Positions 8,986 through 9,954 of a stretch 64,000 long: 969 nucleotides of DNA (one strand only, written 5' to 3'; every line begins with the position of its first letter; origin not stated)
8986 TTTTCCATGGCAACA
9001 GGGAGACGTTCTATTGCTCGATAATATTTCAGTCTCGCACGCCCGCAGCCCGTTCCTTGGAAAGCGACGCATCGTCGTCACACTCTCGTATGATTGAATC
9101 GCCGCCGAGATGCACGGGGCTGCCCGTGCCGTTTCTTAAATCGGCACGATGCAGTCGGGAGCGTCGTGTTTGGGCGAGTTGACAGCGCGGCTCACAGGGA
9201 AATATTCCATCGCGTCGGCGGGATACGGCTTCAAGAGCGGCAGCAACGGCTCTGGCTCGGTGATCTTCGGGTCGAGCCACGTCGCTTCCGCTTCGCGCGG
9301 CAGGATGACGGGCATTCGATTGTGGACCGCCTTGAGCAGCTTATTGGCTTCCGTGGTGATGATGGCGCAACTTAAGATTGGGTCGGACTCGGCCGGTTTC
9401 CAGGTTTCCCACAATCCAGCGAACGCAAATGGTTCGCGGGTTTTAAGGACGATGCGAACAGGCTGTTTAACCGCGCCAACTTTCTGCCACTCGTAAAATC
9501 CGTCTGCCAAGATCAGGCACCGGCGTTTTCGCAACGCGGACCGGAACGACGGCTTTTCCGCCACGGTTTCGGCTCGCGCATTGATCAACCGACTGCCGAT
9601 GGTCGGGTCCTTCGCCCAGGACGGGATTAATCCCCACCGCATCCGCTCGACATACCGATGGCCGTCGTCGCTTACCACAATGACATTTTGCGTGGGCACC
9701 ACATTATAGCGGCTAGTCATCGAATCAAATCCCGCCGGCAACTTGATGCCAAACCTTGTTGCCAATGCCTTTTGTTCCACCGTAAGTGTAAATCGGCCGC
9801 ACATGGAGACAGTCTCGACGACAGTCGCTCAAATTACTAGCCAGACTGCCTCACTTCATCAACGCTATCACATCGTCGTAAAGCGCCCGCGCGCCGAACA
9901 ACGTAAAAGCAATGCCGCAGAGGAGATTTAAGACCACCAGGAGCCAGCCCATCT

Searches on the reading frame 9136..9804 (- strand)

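Call 68: search_protein_families(library=phrogs, proteins=[window:9136-9804:-], max_evalue=0.001)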
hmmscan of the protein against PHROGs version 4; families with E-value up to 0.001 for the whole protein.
window:9136-9804:- (222 aa): 3 families
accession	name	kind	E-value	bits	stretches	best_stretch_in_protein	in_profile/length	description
phrog_1599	-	unknown function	6.1e-69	232.9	1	1-220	1-223/225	-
phrog_31689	-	unknown function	4.6e-10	40.6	1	37-94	31-89/92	-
phrog_20165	-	unknown function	3.3e-07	31.2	1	148-221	2-76/78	-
